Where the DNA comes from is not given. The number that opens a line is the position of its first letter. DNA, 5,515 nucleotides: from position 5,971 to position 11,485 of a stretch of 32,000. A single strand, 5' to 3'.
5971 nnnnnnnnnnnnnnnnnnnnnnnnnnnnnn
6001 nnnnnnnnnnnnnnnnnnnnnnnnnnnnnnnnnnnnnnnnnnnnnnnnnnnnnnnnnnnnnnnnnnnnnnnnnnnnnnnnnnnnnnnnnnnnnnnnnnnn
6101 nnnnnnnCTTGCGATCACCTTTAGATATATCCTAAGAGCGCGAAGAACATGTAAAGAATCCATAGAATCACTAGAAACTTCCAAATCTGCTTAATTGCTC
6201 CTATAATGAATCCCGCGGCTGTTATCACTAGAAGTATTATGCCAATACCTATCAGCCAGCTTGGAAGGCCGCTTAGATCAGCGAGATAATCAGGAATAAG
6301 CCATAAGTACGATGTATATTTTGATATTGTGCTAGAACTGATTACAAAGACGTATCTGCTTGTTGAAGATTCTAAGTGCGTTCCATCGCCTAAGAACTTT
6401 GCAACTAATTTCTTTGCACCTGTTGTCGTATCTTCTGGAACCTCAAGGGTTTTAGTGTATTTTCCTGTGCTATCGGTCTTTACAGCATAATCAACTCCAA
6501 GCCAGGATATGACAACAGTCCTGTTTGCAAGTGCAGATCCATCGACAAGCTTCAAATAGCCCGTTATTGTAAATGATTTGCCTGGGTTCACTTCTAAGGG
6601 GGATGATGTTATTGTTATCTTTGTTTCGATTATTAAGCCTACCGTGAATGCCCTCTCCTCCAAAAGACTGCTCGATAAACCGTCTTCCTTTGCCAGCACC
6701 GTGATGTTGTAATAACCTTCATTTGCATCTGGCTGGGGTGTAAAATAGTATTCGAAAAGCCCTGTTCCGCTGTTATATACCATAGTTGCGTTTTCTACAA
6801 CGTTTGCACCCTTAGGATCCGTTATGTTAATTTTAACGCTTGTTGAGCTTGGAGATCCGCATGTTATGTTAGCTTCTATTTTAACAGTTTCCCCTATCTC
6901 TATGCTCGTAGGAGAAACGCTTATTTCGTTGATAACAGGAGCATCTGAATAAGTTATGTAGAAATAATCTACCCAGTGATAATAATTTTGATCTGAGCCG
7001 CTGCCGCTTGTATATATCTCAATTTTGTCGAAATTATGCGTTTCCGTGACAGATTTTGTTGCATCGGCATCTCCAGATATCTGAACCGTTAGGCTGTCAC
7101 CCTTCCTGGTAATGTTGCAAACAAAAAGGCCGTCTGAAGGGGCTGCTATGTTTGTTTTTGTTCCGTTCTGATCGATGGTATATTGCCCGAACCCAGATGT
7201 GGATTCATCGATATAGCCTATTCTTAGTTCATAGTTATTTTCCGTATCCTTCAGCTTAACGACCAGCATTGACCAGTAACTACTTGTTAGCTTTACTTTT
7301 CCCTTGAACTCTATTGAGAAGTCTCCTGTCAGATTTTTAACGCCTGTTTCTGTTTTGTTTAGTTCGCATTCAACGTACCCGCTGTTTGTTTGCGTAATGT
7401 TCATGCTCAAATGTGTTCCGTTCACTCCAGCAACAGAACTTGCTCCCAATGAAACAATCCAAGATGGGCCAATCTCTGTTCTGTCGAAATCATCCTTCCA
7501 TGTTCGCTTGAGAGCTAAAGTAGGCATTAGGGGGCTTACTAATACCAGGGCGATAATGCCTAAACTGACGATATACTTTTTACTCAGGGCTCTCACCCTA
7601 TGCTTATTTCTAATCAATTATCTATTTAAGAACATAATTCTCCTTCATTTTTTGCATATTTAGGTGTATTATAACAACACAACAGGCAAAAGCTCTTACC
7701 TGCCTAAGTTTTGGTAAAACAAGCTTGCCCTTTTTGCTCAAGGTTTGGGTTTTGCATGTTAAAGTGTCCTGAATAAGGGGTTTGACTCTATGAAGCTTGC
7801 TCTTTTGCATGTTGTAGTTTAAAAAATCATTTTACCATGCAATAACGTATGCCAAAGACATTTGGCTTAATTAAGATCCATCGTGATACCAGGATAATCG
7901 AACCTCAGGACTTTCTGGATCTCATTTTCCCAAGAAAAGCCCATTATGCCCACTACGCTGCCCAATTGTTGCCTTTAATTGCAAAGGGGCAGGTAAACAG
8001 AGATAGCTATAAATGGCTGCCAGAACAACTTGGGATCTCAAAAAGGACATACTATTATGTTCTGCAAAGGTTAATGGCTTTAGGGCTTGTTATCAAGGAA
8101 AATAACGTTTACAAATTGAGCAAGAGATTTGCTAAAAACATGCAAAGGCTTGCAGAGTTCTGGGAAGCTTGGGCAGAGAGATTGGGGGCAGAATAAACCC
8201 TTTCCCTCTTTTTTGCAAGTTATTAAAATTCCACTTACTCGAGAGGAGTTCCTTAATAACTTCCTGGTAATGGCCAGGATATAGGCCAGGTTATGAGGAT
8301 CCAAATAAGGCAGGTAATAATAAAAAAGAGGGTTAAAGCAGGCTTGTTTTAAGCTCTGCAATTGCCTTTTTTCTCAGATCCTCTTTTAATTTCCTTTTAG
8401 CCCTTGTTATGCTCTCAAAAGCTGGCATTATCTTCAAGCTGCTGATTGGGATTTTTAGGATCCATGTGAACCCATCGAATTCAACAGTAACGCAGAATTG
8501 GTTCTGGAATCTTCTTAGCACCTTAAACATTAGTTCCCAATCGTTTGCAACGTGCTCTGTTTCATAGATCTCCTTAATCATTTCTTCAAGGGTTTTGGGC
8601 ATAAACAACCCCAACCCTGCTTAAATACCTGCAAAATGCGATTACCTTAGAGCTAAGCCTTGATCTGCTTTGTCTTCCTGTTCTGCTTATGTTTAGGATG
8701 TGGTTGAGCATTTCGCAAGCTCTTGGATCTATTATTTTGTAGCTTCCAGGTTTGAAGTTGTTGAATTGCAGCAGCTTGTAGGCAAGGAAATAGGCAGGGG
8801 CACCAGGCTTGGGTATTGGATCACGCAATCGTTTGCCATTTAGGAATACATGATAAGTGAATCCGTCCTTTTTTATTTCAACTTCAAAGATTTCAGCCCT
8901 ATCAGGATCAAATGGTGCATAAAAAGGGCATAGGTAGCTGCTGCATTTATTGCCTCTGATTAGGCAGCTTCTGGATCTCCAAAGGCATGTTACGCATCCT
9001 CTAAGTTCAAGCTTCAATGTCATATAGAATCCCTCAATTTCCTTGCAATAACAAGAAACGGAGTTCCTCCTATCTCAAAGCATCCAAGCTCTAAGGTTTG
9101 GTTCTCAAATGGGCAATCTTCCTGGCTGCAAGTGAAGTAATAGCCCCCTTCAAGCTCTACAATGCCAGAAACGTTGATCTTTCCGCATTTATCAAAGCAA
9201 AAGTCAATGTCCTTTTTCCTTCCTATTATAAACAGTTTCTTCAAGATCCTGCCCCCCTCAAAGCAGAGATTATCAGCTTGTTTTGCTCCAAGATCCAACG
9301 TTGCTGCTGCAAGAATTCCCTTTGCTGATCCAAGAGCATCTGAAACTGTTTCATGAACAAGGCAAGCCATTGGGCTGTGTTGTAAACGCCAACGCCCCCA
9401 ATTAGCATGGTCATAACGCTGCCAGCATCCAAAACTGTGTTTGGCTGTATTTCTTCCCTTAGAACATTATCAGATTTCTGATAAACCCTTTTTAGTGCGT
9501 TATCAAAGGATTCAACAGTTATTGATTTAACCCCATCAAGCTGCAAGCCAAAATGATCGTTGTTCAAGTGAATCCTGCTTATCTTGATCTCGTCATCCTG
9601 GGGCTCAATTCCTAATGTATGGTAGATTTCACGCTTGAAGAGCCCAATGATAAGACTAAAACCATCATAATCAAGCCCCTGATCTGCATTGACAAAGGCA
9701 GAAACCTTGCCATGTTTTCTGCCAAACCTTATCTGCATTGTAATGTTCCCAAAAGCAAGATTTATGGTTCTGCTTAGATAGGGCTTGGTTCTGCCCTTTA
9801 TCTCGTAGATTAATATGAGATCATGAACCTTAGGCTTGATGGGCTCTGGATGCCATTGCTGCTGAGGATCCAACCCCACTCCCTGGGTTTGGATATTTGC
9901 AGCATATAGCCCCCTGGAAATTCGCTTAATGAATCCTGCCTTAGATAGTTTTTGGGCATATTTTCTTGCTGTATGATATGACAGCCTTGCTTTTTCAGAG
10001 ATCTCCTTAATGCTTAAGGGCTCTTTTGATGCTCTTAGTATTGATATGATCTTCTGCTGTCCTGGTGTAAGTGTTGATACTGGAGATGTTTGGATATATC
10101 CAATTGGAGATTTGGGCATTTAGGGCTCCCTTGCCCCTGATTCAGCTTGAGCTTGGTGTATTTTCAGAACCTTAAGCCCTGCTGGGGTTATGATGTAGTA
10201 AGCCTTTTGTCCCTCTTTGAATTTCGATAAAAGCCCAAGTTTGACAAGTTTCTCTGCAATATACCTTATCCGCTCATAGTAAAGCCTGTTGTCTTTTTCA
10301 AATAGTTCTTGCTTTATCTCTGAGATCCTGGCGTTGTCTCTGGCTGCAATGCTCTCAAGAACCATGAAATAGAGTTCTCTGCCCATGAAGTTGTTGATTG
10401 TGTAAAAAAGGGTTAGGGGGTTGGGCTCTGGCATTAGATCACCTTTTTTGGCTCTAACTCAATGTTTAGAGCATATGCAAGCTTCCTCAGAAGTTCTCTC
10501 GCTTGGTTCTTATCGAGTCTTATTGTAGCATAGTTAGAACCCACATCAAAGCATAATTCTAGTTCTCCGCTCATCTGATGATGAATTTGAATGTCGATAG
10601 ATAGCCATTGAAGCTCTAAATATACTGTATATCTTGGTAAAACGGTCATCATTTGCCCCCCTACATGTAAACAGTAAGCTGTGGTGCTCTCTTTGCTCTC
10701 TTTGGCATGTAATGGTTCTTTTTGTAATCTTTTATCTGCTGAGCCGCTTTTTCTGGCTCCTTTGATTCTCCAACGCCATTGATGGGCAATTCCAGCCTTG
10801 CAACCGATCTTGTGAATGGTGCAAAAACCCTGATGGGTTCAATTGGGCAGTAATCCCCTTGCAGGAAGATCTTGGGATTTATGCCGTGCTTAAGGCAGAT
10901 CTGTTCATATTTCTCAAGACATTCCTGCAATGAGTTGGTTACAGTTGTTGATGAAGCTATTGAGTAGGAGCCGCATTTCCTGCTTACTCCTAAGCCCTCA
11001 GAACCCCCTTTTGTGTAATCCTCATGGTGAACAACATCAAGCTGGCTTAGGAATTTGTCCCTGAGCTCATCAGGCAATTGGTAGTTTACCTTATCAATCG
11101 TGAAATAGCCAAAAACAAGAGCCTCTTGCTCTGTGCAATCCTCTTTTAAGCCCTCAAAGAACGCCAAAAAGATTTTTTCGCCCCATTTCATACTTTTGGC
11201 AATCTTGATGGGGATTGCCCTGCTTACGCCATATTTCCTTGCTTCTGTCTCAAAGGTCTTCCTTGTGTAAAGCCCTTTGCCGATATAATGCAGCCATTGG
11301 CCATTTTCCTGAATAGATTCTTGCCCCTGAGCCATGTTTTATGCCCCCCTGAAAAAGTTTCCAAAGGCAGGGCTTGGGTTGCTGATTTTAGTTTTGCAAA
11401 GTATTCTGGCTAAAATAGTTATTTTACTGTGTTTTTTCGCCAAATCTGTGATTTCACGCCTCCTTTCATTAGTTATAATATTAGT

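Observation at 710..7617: Virion-morphogenesis-like operon: three type-I anchored surface proteins, small TM proteins, duplicated basic proteins and a Zot-like NTPase-wHTH fusion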

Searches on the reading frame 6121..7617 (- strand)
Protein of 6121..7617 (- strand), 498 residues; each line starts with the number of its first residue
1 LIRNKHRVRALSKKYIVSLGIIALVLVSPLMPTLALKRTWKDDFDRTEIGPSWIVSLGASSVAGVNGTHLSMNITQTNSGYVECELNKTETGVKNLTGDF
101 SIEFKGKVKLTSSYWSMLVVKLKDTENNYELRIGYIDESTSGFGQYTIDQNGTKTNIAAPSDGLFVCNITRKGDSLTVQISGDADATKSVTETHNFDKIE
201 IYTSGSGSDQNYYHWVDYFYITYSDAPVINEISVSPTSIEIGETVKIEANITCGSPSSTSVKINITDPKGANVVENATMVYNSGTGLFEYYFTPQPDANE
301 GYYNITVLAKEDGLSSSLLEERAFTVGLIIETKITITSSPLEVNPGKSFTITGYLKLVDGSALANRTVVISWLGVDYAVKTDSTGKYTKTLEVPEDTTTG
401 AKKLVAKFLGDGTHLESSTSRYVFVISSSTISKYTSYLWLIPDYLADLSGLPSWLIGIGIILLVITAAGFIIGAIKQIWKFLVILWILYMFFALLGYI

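Call 7: search_protein_families(library=pfam, proteins=[window:6121-7617:-], max_evalue=0.1)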
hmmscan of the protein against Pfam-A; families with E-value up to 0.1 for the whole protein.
window:6121-7617:- (498 aa): 2 families
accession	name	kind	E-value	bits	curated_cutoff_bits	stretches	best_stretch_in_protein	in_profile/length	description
PF16640.11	Big_3_5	-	1.4e-07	32.4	35.5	2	336-424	1-85/88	Bacterial Ig-like domain (group 3)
PF01835.25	MG2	-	1.4e-05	25.8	32.8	1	253-313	28-86/96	MG2 domain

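Call 8: search_protein_families(library=phrogs, proteins=[window:6121-7617:-], max_evalue=0.1)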
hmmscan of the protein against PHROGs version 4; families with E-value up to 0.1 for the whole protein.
window:6121-7617:- (498 aa): 0 families

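Call 91: search_protein_families(library=pfam, alignment_id=A9, max_evalue=0.01)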
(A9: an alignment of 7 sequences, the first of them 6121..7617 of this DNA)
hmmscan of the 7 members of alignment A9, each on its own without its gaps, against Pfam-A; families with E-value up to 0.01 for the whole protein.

A. member 1, window:6121-7617:- (498 aa): 2 families
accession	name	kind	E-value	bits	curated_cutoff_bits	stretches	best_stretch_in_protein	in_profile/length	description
PF16640.11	Big_3_5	-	1.4e-07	32.4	35.5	1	336-424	1-85/88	Bacterial Ig-like domain (group 3)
PF01835.25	MG2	-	1.4e-05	25.8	32.8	1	253-313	28-86/96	MG2 domain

B. families by the number of members that match (of 7 scanned): 10 families
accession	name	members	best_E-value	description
PF16640.11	Big_3_5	3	1.4e-07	Bacterial Ig-like domain (group 3)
PF01835.25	MG2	3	1.4e-05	MG2 domain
PF13620.12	CarboxypepD_reg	3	0.0056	Carboxypeptidase regulatory-like domain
PF02369.22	Big_1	2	0.004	Bacterial Ig-like domain (group 1)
PF09134.16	Invasin_D3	2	0.0077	Invasin, domain 3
PF10633.15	NPCBM_assoc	1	6.5e-05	NPCBM-associated, NEW3 domain of alpha-galactosidase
PF13715.12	CarbopepD_reg_2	1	0.0053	CarboxypepD_reg-like domain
PF17957.7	Big_7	1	0.0059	Bacterial Ig domain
PF24517.2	CBM96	1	0.008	Carbohydrate-binding module family 96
PF12245.14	Big_3_2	1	0.0099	Bacterial Ig-like domain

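Call 96: search_protein_families(library=ncbifam, proteins=[window:6121-7617:-], max_evalue=0.01)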
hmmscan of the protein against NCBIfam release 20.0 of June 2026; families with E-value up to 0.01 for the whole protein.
window:6121-7617:- (498 aa): 0 families

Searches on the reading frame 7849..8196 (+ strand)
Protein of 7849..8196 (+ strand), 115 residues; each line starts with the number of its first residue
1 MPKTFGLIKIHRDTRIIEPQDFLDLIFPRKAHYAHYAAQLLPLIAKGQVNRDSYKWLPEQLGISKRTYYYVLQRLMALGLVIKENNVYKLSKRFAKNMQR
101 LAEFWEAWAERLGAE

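Call 9: search_protein_families(library=pfam, proteins=[window:7849-8196:+], max_evalue=0.05)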
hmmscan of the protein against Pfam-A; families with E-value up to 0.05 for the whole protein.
window:7849-8196:+ (115 aa): 2 families
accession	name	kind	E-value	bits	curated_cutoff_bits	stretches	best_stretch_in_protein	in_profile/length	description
PF01978.25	TrmB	-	0.0025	18.1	25.6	1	58-87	29-58/68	Sugar-specific transcriptional regulator TrmB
PF21100.3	MCM_C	-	0.035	14.4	27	0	62-90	34-63/64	MCM protein C-terminal winged helix-turn-helix domain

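Call 10: search_protein_families(library=phrogs, proteins=[window:7849-8196:+], max_evalue=0.05)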
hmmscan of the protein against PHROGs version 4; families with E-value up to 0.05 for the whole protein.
window:7849-8196:+ (115 aa): 3 families
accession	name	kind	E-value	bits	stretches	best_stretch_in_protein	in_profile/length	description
phrog_32591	-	transcription regulation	1.6e-08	35.8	1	48-106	49-107/117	transcriptional regulator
phrog_270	-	DNA, RNA and nucleotide metabolism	0.012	16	1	52-101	68-120/383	replication initiation protein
phrog_391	-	DNA, RNA and nucleotide metabolism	0.014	16.1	1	51-101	37-88/298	replication initiation O-like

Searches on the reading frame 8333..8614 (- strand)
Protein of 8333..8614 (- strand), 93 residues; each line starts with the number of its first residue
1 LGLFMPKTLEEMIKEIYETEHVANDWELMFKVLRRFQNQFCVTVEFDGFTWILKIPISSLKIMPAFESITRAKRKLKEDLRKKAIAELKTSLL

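Call 9: search_protein_families(library=pfam, proteins=[window:8333-8614:-], max_evalue=0.05)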
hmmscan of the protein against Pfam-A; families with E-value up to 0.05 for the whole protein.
window:8333-8614:- (93 aa): 0 families

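Call 10: search_protein_families(library=phrogs, proteins=[window:8333-8614:-], max_evalue=0.05)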
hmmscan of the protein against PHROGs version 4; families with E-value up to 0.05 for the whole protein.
window:8333-8614:- (93 aa): 1 family
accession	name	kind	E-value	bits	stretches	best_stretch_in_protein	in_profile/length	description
phrog_3604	-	unknown function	0.033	15.5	0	62-83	37-58/60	-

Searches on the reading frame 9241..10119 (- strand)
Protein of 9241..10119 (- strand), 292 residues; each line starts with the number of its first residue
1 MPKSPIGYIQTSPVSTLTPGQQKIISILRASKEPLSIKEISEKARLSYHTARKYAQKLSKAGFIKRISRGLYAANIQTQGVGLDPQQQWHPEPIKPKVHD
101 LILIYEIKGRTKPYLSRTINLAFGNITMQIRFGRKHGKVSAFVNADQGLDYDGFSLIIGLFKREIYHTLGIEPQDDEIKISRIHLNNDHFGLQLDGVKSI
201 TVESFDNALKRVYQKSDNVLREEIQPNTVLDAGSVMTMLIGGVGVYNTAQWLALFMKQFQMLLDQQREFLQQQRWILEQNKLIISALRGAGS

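Call 9: search_protein_families(library=pfam, proteins=[window:9241-10119:-], max_evalue=0.05)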
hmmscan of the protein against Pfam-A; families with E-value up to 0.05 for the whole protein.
window:9241-10119:- (292 aa): 14 families
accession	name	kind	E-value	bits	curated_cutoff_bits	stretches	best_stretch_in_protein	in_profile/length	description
PF08279.18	HTH_11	-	6.6e-06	26.4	25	1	21-63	2-44/55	HTH domain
PF24033.1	DUF7342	-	0.00015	22.2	31.6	1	23-70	6-53/150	Family of unknown function (DUF7342)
PF13412.12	HTH_24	-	0.00035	20.5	21.9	1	22-65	6-48/48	Winged helix-turn-helix DNA-binding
PF02082.26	Rrf2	-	0.00043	20.9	30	1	30-65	19-54/132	Iron-dependent Transcriptional regulator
PF14947.12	HTH_45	-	0.00057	20.3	25.5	1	24-72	8-56/77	Winged helix-turn-helix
PF04703.18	FaeA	-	0.0011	19.6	20.7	1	23-67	4-48/62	FaeA-like protein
PF01047.28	MarR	-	0.0013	19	24.6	1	17-67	1-50/59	MarR family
PF01978.25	TrmB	-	0.0021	18.3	25.6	1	31-68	19-56/68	Sugar-specific transcriptional regulator TrmB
PF12802.13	MarR_2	-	0.003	18.1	27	1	24-67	10-53/61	MarR family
PF08220.18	HTH_DeoR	-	0.0036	17.5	21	1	21-70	2-50/57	DeoR-like helix-turn-helix domain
PF09339.16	HTH_IclR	-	0.0068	16.6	22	1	24-66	8-50/52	IclR helix-turn-helix domain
PF20801.2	MAML1_3_TAD2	-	0.0094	14.7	22.5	1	246-280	309-343/714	Mastermind-like 1/3, transactivation domain 2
PF21476.4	PF0610-like_N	-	0.02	15.6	33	0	22-48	4-28/50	PF0610-like, N-terminal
PF01418.23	HTH_6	-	0.022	15.2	28.3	1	12-63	9-63/77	Helix-turn-helix domain, rpiR family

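Call 10: search_protein_families(library=phrogs, proteins=[window:9241-10119:-], max_evalue=0.05)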
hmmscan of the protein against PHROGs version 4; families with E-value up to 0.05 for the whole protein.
window:9241-10119:- (292 aa): 11 families
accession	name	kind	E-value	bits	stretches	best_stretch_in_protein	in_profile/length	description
phrog_6336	-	unknown function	1.6e-05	26.2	1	22-74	13-69/81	-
phrog_31115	-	DNA, RNA and nucleotide metabolism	7.1e-05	24.1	1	21-74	62-115/121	replication initiation protein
phrog_2440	-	transcription regulation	0.00036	21.5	1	22-73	31-86/126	transcriptional regulator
phrog_12156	-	DNA, RNA and nucleotide metabolism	0.00071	19.3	1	16-68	420-471/485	DNA helicase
phrog_2030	-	transcription regulation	0.001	19.8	1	19-71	14-71/202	transcriptional regulator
phrog_3855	-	DNA, RNA and nucleotide metabolism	0.002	19.5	1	21-67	66-112/115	HTH DNA binding protein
phrog_1368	-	transcription regulation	0.0084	16.9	1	33-80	26-73/101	transcriptional regulator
phrog_30521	-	unknown function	0.029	15.4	0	178-243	12-81/171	-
phrog_1835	-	DNA, RNA and nucleotide metabolism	0.03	14.7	0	35-68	68-101/301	HTH DNA binding protein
phrog_11961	-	unknown function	0.049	14.3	0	24-68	44-88/150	-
phrog_32597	-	unknown function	0.05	14.1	0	26-76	88-138/219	-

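Call 96: search_protein_families(library=ncbifam, proteins=[window:9241-10119:-], max_evalue=0.01)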
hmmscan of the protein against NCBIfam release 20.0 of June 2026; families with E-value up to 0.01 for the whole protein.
window:9241-10119:- (292 aa): 5 families
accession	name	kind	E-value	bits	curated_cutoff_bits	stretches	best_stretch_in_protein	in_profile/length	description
NF053610.1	Sso10a_fam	subfamily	6.7e-06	26.1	60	1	24-72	7-54/64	Sso10a family chromatin protein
NF053609.1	Sul12a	equivalog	6.1e-05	23.2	150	1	17-66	3-51/103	Sul12a family chromatin-organizing protein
NF040890.1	trans_reg_YgbI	equivalog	0.0012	18.3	400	0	21-74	7-59/253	DNA-binding transcriptional repressor YgbI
NF040939.2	trans_reg_lrs14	equivalog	0.0077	16.3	90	0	23-67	25-69/103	Lrs14 family HTH-type transcriptional regulator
NF041395.1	TranRegLrpA1_Halo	equivalog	0.0086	16.1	250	0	21-68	7-53/142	HTH-type transcriptional regulator LrpA1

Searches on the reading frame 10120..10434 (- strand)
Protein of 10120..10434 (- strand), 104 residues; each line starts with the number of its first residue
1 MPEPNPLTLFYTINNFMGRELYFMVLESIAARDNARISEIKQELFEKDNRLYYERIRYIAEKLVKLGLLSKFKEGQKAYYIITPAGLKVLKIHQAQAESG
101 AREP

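Call 9: search_protein_families(library=pfam, proteins=[window:10120-10434:-], max_evalue=0.05)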
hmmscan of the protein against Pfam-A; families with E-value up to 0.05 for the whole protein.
window:10120-10434:- (104 aa): 4 families
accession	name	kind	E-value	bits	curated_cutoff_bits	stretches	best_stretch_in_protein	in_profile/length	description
PF14338.12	Mrr_N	-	9.6e-05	22.9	29.5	1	32-91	28-86/87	Mrr N-terminal domain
PF14277.12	DUF4364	-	0.0038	17.5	26.9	1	44-95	24-75/162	Domain of unknown function (DUF4364)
PF03965.22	Penicillinase_R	-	0.0073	17.1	22.6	1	25-81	8-63/115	Penicillinase repressor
PF21100.3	MCM_C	-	0.04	14.2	27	0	19-79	4-61/64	MCM protein C-terminal winged helix-turn-helix domain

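Call 10: search_protein_families(library=phrogs, proteins=[window:10120-10434:-], max_evalue=0.05)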
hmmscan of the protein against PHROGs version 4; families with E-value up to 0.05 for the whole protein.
window:10120-10434:- (104 aa): 4 families
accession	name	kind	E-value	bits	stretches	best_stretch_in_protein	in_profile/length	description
phrog_10833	-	unknown function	0.0082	17.2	1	23-74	23-75/97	-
phrog_18917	-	unknown function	0.013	17.2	1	52-91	53-92/98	-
phrog_26211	-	unknown function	0.023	15.8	1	60-92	111-143/159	-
phrog_9214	-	unknown function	0.049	14.9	0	73-101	9-37/72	-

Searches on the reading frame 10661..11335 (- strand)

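Call 9: search_protein_families(library=pfam, proteins=[window:10661-11335:-], max_evalue=0.05)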
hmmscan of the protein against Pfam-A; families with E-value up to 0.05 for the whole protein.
window:10661-11335:- (224 aa): 1 family
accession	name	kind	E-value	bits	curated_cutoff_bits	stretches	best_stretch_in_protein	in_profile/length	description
PF18362.6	THB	-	0.037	14.1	25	0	142-152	13-23/34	Tri-helix bundle domain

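Call 10: search_protein_families(library=phrogs, proteins=[window:10661-11335:-], max_evalue=0.05)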
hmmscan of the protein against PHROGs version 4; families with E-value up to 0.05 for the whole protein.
window:10661-11335:- (224 aa): 0 families

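Call 96: search_protein_families(library=ncbifam, proteins=[window:10661-11335:-], max_evalue=0.01)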
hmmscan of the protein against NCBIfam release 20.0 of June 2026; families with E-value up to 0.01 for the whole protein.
window:10661-11335:- (224 aa): 0 families
